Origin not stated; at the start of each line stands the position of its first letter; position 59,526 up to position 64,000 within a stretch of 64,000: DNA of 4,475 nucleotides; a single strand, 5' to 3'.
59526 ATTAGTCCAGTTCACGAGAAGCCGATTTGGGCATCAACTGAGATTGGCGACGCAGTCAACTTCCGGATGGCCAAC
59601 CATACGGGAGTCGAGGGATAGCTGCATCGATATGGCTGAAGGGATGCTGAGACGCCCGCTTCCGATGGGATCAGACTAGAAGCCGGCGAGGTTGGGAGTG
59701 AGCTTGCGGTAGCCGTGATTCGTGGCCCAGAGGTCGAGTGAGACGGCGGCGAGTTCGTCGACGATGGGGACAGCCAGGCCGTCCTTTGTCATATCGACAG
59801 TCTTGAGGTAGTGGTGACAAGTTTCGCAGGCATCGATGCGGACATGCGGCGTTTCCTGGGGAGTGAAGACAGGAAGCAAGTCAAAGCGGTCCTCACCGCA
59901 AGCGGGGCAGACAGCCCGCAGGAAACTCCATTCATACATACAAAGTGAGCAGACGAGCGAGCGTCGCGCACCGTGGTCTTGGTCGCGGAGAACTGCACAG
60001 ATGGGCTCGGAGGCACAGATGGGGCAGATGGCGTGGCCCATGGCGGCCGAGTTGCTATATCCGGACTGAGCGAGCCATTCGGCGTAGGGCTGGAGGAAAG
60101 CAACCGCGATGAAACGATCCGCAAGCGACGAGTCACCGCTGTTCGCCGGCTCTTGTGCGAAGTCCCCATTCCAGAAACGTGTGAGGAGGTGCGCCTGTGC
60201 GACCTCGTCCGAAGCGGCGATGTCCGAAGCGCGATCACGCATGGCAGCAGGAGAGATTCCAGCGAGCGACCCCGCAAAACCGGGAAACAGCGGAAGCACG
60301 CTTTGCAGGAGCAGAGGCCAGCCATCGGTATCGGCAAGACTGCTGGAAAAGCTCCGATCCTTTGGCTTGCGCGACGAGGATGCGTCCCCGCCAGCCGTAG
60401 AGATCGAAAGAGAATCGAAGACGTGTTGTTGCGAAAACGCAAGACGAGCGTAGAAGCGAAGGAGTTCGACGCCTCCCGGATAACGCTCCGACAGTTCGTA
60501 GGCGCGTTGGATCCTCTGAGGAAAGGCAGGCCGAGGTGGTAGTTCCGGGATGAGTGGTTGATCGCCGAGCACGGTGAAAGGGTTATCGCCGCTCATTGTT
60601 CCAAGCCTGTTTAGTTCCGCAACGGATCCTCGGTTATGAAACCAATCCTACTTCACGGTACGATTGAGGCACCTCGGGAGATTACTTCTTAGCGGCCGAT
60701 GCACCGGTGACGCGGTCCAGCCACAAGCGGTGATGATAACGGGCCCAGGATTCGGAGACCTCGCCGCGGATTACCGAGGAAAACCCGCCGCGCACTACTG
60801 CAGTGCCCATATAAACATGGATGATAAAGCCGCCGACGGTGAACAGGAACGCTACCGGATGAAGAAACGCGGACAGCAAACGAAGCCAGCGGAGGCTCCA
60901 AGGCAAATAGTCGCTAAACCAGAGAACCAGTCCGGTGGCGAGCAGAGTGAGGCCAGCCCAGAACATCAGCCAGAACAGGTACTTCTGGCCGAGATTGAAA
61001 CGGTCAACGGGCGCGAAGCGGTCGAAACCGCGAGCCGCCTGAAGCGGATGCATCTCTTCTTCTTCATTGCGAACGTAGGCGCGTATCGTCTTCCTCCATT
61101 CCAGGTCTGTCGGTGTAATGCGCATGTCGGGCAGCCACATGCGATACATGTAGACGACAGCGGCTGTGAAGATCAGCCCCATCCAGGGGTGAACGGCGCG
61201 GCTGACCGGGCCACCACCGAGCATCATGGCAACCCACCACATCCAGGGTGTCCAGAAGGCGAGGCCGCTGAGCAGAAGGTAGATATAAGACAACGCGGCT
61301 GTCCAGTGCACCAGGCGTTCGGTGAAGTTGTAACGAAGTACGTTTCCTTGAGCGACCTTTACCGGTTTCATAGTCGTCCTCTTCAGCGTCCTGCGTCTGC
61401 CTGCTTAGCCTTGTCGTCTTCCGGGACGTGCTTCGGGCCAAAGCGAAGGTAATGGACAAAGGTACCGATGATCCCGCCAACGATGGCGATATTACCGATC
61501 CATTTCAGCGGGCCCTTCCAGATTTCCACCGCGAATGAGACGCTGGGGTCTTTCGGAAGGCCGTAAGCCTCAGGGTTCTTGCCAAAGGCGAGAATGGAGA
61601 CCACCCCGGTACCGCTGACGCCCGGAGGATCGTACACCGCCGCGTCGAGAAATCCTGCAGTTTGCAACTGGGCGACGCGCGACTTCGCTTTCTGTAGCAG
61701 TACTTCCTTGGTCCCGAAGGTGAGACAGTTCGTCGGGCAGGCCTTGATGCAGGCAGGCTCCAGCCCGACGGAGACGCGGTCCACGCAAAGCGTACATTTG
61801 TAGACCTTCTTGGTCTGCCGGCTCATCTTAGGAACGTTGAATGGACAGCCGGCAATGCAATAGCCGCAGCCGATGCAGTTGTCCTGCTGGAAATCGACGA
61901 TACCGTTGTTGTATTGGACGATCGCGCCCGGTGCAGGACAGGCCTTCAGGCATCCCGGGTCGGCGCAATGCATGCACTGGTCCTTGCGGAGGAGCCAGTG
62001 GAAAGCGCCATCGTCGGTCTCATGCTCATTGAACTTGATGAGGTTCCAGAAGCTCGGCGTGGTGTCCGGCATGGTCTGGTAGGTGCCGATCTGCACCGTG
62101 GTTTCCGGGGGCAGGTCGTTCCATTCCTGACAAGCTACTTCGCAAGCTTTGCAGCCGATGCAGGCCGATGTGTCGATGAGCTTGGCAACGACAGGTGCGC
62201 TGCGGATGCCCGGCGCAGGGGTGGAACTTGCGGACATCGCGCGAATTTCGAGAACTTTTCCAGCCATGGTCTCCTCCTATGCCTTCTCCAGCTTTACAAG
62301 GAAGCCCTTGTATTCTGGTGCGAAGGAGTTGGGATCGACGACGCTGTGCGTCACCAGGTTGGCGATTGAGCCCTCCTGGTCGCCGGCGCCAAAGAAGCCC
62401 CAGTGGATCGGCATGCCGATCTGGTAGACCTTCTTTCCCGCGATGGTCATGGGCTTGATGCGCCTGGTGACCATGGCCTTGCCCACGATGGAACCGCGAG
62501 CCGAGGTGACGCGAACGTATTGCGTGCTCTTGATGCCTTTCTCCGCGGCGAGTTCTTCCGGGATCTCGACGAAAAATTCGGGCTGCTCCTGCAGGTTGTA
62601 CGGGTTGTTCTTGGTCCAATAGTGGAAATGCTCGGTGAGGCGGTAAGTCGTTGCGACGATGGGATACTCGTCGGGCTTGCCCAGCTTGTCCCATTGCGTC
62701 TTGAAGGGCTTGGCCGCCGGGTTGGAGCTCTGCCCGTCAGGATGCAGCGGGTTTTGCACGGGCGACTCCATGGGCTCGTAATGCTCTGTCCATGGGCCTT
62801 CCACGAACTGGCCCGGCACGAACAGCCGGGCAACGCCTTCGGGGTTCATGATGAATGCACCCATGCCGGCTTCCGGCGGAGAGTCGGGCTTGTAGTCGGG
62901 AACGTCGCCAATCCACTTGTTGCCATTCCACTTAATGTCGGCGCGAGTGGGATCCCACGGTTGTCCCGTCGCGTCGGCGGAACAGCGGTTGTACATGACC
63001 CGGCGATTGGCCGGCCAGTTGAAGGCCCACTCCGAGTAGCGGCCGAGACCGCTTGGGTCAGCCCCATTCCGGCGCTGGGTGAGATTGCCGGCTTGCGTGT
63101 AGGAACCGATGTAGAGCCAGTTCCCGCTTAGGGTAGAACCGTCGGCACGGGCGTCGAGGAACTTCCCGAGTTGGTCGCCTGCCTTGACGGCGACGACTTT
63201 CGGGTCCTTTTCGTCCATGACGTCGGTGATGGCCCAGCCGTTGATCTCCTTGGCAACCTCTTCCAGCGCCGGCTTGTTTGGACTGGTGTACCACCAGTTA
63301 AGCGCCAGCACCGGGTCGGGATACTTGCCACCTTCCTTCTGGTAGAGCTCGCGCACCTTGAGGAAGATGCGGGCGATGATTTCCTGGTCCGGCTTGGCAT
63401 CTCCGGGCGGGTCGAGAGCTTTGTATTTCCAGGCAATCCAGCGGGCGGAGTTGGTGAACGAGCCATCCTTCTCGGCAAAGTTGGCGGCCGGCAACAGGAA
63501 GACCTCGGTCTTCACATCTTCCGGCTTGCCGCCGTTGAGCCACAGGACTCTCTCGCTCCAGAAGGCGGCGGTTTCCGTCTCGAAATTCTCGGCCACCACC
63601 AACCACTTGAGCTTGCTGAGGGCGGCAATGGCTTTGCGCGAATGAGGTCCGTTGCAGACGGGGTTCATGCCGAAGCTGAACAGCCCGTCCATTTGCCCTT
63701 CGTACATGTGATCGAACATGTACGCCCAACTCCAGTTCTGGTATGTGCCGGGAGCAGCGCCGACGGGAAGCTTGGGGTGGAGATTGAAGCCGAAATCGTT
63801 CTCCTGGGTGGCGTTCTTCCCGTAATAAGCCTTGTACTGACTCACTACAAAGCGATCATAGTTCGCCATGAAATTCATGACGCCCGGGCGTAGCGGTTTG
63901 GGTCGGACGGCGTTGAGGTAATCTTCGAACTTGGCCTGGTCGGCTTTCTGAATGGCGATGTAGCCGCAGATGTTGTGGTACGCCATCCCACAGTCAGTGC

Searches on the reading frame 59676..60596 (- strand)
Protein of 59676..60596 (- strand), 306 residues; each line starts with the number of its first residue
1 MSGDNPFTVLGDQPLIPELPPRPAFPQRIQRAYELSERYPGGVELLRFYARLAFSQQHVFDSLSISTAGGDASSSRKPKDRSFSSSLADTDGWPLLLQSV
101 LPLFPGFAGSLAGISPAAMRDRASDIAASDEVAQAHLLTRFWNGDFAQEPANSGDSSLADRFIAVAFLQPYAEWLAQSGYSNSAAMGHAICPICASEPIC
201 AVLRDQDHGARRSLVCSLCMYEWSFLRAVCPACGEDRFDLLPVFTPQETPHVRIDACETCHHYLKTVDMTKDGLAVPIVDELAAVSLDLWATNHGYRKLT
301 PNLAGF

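Call 77: search_protein_families(library=pfam, proteins=[window:59676-60596:-], max_evalue=0.0001)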
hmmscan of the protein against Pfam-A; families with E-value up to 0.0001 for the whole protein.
window:59676-60596:- (306 aa): 2 families
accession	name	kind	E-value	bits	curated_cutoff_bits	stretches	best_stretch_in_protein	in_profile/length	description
PF24860.1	FdhE_C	-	8e-11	42.4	27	1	246-303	23-80/82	FdhE, C-terminal domain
PF24859.1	FdhE_central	-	7.4e-08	32.8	27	1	190-227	1-39/39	FdhE, central domain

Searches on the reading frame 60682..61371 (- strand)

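Call 77: search_protein_families(library=pfam, proteins=[window:60682-61371:-], max_evalue=0.0001)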
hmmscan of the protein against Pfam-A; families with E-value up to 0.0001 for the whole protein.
window:60682-61371:- (229 aa): 1 family
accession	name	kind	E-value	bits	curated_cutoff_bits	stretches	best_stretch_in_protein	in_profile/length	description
PF01292.26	Ni_hydr_CYTB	-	1.3e-19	71.1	30.1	1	13-192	1-165/179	Prokaryotic cytochrome b561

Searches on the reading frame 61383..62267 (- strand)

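Call 77: search_protein_families(library=pfam, proteins=[window:61383-62267:-], max_evalue=0.0001)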
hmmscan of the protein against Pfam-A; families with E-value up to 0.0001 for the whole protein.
window:61383-62267:- (294 aa): 10 families
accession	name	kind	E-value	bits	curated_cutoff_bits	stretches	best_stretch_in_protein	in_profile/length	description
PF13247.11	Fer4_11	-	4e-24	85.2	26.2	1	90-186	2-99/100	4Fe-4S dicluster domain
PF12838.12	Fer4_7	-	2.6e-20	73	27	1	36-112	2-50/52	4Fe-4S dicluster domain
PF09163.16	Form-deh_trans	-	1.2e-12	47.8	22.1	1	243-285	1-43/44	Formate dehydrogenase N, transmembrane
PF13237.11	Fer4_10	-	6.4e-11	42.5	25.5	2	93-142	4-53/53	4Fe-4S dicluster domain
PF13187.11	Fer4_9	-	1.2e-10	41.7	27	1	35-115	1-51/52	4Fe-4S dicluster domain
PF12797.12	Fer4_2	-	7.7e-10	38.5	24.5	0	30-46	4-20/22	4Fe-4S binding domain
PF12837.12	Fer4_6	-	9e-09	35.3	25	1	123-146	1-24/24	4Fe-4S binding domain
PF14697.11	Fer4_21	-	7.3e-08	32.9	35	1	94-143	4-53/59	4Fe-4S dicluster domain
PF00037.32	Fer4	-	2.8e-07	30.5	21.1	1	127-146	4-23/24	4Fe-4S binding domain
PF12800.12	Fer4_4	-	5.1e-05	23.7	24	0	34-48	2-16/17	4Fe-4S binding domain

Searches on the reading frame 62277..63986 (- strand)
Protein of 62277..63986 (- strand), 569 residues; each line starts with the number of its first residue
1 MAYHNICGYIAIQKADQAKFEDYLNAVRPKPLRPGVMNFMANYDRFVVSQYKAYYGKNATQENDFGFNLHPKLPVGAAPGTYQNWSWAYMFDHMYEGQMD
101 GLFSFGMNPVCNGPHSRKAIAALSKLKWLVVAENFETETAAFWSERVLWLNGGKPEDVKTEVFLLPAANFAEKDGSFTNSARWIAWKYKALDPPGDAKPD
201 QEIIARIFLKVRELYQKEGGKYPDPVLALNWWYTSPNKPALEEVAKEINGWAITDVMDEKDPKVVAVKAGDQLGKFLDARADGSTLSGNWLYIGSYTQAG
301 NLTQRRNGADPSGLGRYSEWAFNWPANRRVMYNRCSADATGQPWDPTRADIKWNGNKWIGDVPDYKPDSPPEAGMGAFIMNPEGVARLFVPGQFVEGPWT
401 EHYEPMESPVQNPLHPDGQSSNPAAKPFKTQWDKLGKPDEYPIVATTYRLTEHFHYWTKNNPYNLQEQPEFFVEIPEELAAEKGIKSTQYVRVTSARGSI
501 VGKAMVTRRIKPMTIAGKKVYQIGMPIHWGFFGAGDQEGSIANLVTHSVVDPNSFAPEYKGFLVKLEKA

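Call 77: search_protein_families(library=pfam, proteins=[window:62277-63986:-], max_evalue=0.0001)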
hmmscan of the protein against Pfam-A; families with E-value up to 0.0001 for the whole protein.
window:62277-63986:- (569 aa): 2 families
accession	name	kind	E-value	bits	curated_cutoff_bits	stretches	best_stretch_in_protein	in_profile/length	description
PF01568.27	Molydop_binding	-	5.1e-17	62.3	26.8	1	445-562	3-109/110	Molydopterin dinucleotide binding domain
PF00384.28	Molybdopterin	-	8.1e-07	28.8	24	1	164-207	307-350/353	Molybdopterin oxidoreductase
